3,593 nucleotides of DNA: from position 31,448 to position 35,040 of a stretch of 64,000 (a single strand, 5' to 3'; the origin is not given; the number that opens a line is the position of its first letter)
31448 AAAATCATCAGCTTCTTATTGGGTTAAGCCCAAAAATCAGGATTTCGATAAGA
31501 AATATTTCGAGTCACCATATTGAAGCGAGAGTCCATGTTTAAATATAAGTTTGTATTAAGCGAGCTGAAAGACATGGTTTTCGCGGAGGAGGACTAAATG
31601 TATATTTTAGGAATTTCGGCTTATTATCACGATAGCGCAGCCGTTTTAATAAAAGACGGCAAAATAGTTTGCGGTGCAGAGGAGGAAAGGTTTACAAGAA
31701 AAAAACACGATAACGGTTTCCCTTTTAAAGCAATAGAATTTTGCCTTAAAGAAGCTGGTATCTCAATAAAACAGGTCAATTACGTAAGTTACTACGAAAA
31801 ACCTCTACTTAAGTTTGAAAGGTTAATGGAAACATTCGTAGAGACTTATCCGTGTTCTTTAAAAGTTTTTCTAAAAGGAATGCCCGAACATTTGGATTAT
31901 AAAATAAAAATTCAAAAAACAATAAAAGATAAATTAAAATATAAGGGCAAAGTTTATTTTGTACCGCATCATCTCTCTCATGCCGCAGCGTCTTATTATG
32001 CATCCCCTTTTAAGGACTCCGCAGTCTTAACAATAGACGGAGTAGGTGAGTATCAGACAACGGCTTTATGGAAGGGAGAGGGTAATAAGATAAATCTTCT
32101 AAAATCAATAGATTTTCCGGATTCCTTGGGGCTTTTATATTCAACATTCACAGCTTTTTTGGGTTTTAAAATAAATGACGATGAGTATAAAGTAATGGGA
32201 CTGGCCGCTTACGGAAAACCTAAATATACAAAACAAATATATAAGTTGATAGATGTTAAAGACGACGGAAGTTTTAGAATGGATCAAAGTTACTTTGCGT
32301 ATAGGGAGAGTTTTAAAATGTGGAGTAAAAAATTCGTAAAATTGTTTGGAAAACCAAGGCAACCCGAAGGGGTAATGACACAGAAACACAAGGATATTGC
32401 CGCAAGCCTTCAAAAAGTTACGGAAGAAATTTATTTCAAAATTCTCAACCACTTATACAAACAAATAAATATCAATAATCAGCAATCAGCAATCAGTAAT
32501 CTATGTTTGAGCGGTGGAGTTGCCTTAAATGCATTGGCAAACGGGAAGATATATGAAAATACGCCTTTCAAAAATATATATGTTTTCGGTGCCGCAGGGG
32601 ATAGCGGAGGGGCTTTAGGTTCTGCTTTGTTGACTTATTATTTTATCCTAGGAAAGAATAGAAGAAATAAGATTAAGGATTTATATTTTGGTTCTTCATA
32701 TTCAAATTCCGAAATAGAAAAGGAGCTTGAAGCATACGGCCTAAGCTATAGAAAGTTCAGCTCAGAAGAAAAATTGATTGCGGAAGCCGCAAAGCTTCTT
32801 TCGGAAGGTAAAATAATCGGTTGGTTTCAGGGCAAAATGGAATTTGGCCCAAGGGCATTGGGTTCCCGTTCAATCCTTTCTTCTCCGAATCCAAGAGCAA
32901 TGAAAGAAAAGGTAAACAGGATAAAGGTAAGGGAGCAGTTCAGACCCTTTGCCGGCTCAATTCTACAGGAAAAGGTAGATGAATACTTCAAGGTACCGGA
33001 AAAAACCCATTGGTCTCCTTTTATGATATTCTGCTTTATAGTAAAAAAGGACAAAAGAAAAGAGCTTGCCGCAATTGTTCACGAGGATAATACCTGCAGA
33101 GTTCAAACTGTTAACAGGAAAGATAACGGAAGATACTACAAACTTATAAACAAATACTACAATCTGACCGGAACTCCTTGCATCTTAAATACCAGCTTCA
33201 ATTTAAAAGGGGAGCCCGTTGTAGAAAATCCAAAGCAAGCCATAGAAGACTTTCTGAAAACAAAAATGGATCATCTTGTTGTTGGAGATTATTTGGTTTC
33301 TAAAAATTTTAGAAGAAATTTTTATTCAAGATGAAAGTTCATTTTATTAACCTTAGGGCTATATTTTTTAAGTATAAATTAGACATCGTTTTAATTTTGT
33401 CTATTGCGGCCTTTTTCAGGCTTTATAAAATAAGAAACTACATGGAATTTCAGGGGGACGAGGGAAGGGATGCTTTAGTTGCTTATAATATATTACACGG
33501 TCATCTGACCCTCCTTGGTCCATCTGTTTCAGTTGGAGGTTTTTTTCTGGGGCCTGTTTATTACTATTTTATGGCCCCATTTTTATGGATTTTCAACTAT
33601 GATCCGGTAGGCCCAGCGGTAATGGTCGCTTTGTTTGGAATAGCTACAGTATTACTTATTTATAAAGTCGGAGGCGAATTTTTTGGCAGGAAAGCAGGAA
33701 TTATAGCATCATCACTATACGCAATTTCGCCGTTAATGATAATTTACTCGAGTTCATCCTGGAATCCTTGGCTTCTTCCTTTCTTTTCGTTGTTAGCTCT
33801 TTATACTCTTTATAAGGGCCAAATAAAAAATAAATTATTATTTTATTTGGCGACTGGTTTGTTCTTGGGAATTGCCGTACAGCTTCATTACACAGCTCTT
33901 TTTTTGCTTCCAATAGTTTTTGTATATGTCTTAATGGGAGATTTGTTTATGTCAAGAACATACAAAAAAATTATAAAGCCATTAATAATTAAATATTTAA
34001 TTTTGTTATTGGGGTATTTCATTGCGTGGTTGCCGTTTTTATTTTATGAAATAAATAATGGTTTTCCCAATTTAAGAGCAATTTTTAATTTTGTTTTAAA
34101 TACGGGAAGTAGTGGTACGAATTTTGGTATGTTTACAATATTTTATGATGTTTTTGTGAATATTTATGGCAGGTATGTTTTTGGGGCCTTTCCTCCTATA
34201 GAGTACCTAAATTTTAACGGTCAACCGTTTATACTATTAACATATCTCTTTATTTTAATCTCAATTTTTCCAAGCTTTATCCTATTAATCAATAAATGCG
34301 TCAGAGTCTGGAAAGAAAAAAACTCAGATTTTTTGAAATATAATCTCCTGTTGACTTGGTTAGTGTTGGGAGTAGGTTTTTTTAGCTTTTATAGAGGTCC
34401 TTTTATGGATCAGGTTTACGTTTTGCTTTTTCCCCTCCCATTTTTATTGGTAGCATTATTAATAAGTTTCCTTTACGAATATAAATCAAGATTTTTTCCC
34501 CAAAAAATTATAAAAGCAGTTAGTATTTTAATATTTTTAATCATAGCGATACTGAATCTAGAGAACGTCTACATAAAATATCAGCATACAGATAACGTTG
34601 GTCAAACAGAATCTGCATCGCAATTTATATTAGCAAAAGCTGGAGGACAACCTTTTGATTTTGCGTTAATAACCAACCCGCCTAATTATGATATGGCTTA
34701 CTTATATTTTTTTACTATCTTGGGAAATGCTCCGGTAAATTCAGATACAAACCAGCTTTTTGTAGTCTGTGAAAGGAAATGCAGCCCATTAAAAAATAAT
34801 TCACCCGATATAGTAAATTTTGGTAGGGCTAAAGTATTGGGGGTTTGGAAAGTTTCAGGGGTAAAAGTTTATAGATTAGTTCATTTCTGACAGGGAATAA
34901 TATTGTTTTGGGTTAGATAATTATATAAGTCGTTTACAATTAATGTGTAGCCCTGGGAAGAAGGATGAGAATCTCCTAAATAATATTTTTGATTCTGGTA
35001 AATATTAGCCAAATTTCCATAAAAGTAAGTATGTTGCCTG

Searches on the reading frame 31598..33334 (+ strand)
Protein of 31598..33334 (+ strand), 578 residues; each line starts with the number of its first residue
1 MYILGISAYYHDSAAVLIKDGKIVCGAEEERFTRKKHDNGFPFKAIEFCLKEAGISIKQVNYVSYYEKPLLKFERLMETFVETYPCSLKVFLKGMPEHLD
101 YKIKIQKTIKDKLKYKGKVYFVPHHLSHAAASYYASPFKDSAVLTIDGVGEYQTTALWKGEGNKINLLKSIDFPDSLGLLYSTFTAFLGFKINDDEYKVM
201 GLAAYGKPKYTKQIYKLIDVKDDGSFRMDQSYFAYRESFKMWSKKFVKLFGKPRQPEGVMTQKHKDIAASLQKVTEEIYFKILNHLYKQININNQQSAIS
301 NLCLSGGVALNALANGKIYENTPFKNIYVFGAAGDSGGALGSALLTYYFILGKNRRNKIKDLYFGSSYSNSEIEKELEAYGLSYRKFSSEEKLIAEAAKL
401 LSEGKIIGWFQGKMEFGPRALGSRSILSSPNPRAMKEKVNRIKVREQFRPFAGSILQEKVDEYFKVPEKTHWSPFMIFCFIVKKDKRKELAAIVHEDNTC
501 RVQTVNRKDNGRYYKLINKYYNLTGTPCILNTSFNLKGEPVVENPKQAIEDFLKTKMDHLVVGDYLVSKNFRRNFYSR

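Call 70: search_protein_families(library=pfam, proteins=[window:31598-33334:+], max_evalue=0.00001)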
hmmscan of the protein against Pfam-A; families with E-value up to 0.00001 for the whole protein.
window:31598-33334:+ (578 aa): 2 families
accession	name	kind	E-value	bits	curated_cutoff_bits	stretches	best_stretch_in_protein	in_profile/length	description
PF02543.21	Carbam_trans_N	-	1.3e-87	294.9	24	1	3-344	2-346/346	Carbamoyltransferase N-terminus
PF16861.10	Carbam_trans_C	-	6.5e-68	228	27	1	398-569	1-170/170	Carbamoyltransferase C-terminus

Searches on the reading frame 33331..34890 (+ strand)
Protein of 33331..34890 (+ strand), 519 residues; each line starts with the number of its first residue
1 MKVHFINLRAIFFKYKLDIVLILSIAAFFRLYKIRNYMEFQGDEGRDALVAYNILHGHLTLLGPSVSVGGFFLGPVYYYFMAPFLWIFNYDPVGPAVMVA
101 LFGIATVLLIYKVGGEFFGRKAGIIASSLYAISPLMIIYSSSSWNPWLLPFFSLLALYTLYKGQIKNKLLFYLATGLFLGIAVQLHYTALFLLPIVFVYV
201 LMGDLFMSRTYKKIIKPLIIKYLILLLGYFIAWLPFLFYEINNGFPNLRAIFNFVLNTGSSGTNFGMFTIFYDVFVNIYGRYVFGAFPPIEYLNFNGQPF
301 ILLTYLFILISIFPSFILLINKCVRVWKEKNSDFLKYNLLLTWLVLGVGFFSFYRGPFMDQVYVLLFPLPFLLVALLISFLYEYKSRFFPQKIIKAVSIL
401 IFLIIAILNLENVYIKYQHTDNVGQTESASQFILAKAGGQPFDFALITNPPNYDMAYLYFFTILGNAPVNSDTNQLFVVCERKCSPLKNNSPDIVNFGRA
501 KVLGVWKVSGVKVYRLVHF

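Call 70: search_protein_families(library=pfam, proteins=[window:33331-34890:+], max_evalue=0.00001)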
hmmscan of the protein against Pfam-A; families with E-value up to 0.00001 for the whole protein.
window:33331-34890:+ (519 aa): 1 family
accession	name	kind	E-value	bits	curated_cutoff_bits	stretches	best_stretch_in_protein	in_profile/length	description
PF13231.12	PMT_2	-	3.7e-11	43.9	26.1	1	75-226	4-152/160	Dolichyl-phosphate-mannose-protein mannosyltransferase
